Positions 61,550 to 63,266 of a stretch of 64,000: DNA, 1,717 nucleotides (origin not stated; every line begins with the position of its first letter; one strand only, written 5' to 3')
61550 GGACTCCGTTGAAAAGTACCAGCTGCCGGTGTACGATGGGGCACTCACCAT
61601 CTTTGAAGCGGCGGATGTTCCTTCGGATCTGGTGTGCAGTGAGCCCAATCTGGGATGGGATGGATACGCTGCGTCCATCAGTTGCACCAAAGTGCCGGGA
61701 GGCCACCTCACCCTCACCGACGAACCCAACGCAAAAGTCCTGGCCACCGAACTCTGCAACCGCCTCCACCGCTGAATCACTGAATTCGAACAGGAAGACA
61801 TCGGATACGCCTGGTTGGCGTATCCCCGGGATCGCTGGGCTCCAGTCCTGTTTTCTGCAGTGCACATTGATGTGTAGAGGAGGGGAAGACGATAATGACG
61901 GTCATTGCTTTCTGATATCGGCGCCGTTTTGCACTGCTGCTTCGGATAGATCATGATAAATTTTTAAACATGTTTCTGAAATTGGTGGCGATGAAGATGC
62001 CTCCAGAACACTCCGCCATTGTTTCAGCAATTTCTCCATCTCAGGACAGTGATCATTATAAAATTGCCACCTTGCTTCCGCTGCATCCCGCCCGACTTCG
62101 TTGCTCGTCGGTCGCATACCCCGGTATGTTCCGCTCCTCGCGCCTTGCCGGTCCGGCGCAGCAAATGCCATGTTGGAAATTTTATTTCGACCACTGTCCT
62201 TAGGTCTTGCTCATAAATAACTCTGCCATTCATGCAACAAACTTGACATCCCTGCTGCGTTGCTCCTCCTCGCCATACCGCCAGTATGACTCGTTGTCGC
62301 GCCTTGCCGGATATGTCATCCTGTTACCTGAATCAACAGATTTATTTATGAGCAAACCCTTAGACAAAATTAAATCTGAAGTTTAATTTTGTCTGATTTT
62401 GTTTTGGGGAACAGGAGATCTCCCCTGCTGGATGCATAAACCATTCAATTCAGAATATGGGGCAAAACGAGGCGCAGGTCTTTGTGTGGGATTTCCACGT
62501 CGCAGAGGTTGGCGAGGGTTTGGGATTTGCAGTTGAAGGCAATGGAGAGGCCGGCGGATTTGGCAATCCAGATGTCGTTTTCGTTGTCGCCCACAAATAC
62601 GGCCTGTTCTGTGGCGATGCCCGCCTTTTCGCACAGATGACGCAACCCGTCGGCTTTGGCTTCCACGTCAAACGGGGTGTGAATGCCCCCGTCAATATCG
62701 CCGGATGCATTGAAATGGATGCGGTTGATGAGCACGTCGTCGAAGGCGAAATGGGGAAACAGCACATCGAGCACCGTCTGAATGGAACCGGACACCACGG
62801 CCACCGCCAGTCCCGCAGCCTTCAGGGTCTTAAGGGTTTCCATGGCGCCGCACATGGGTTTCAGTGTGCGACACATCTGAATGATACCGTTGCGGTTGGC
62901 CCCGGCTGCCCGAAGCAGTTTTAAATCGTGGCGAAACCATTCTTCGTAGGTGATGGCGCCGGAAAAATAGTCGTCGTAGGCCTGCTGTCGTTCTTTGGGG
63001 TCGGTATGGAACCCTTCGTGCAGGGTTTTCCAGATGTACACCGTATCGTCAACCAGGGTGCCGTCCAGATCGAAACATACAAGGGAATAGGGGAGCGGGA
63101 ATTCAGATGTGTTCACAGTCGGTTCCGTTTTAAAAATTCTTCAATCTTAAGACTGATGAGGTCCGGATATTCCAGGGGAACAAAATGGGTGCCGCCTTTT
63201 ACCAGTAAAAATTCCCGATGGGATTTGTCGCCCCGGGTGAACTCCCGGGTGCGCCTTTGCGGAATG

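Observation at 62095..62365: Composite direct-plus-inverted repeat element between the NRPS and the HAD gene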

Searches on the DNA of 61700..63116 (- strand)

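Call 4: search_rna_families(source=window, start=61700, end=62600, threshold=evalue, max_evalue=10, show_alignments=3)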
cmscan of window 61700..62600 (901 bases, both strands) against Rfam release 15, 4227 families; matches with E-value up to 10: 6.
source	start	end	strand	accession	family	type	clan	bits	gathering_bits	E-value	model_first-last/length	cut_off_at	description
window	62364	62428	-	RF02273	FsrA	Gene;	-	20.4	80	0.12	1-83/83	no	FsrA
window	62446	62497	-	RF04353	Plastid-psbN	Cis-reg;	-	18.8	50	2.1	1-61/61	no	Plastid-psbN 5UTR RNA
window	62279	62381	+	RF01177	snR67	Gene; snRNA; snoRNA; CD-box;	CL00053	16.8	55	0.99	1-83/83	no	Small nucleolar RNA snR67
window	62399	62425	-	RF01785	blv_FSE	Cis-reg; frameshift_element;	-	16.7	34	2.8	1-27/27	no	ribosomal frameshift site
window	61983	62029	+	RF00285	snoZ6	Gene; snRNA; snoRNA; CD-box;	-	13.9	35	6.2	1-91/91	no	Z6 small nucleolar RNA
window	62361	62425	-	RF02901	AaHKsRNA41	Gene; sRNA;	-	13.4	97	2.3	1-187/187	no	Aggregatibacter sRNA 41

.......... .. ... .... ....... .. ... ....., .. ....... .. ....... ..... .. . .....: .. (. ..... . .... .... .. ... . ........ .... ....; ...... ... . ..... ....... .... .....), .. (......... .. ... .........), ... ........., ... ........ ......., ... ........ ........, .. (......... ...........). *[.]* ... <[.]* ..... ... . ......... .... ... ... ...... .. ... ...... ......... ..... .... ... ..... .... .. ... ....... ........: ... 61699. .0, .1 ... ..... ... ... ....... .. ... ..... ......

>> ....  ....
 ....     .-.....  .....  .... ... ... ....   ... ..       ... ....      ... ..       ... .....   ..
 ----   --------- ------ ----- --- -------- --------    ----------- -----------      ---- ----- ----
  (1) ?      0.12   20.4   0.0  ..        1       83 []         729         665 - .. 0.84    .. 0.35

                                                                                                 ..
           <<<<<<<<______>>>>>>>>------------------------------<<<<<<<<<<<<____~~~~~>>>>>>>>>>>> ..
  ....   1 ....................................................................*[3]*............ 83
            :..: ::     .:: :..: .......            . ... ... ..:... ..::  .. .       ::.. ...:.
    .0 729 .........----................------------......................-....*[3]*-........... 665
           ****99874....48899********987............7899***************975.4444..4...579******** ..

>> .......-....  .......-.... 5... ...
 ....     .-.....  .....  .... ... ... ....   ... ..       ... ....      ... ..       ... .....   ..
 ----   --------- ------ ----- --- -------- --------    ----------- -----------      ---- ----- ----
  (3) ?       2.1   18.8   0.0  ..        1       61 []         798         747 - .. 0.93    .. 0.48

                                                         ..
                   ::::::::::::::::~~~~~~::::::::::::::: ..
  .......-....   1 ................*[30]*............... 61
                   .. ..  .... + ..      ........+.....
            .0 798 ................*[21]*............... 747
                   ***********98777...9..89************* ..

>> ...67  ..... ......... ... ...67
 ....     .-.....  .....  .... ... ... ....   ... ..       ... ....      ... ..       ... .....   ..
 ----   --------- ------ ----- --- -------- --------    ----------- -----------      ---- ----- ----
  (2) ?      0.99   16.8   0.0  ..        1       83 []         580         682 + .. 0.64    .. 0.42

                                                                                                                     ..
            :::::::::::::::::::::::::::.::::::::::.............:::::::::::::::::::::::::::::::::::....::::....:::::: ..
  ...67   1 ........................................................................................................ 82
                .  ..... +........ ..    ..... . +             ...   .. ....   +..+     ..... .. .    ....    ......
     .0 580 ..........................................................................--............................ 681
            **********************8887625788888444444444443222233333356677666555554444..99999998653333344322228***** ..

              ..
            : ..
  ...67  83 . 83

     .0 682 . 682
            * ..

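Call 16: search_rna_families(sources=[L008, L011, L007, L006, L017, L019, L037, L047, L106, L012, L033, L050], threshold=gathering)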
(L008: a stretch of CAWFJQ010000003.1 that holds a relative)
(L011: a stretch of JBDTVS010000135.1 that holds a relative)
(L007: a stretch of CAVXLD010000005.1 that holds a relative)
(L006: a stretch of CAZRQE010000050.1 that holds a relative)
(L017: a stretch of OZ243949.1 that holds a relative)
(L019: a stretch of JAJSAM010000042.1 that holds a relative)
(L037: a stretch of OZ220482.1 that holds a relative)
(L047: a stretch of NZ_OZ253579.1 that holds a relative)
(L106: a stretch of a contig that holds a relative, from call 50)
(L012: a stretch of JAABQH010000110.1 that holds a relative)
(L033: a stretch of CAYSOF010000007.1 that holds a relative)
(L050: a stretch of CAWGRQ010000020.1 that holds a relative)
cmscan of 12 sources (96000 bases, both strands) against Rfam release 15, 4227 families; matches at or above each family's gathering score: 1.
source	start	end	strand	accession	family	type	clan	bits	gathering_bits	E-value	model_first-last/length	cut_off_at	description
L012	6366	6779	+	RF00010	RNaseP_bact_a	Gene; ribozyme;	CL00002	255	100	9.3e-82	1-367/367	no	Bacterial RNase P class A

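Call 41: search_dna_similar(query=window:62030-62375:-, collection=plasmids, mode=distant, max_evalue=0.001, max_rows=30)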
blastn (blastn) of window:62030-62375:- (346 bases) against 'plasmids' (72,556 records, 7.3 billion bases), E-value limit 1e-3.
No match.

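Call 50: search_with_rna_model(model_id=R1, sources=[L001, L121, L122, L123, L124, L101, L102, L103, L104, L105, L106, L107, L108, L109, L110, L111, L112, L113, L114, L115, L116, L117, L118, L119], max_evalue=0.01)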
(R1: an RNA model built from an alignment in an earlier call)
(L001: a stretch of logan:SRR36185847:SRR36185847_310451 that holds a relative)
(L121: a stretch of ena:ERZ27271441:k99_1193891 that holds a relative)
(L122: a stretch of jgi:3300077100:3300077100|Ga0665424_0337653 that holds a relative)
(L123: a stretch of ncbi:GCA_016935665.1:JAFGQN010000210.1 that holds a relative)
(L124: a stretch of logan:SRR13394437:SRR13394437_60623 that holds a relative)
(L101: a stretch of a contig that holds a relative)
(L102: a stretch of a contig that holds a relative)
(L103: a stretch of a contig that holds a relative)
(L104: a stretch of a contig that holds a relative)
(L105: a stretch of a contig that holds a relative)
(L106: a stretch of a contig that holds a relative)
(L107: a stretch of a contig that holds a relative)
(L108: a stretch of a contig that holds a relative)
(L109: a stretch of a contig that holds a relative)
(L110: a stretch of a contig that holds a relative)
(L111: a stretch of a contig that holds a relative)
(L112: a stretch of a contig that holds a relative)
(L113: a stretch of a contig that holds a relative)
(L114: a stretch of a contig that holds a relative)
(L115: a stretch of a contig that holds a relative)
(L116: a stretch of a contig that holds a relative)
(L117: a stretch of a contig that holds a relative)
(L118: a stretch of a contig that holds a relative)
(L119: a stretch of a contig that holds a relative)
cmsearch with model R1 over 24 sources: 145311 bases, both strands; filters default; matches with E-value up to 0.01: 26.
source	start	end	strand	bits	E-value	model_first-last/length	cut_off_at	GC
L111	1392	1506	+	123.8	3.3e-29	1-115/115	no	0.73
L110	4217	4331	-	123.1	5.1e-29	1-115/115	no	0.7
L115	131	245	-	122.2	8.6e-29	1-115/115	no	0.67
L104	4963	5077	+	116.9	2e-27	1-115/115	no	0.72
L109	468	583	+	113.4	1.5e-26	1-115/115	no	0.66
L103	1067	1181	+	111.9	3.7e-26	1-115/115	no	0.7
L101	6581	6695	+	111.2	5.7e-26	1-115/115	no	0.73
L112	922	1037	-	109.9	1.2e-25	1-115/115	no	0.66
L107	7375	7490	+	109.8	1.3e-25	1-115/115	no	0.69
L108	6297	6411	-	103.7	4.8e-24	1-115/115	no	0.7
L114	850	965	+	95.3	6.8e-22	1-115/115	no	0.63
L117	154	266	-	95.1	7.5e-22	1-115/115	no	0.72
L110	1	109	-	81.7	2e-18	1-109/115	3'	0.71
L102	4540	4655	-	74.3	1.6e-16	1-115/115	no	0.68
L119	5955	6071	-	60.7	5e-13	1-115/115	no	0.61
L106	1405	1531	-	60.2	6.4e-13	1-115/115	no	0.72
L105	254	367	-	59.7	8.9e-13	1-115/115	no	0.63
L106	1231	1357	-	59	1.3e-12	1-115/115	no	0.73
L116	2046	2151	-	50.4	2.2e-10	1-115/115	no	0.68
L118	288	404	+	50.1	2.5e-10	1-115/115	no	0.58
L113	1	82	-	38.4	2.5e-07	1-82/115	3'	0.59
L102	1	55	-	33.1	5.8e-06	1-55/115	3'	0.69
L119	5843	5959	+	31.7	1.4e-05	1-115/115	no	0.6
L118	400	516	-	28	0.00012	1-115/115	no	0.6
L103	1069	1183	-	22.9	0.0024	1-115/115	no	0.71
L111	1394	1508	-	20.7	0.0086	1-115/115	no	0.73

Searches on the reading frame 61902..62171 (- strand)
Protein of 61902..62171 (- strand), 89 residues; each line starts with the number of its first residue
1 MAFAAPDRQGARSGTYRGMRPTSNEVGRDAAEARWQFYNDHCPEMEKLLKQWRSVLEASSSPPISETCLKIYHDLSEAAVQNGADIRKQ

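Call 82: search_protein_families(library=pfam, proteins=[window:61902-62171:-], max_evalue=0.001)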
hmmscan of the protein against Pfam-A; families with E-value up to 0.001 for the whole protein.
window:61902-62171:- (89 aa): 0 families
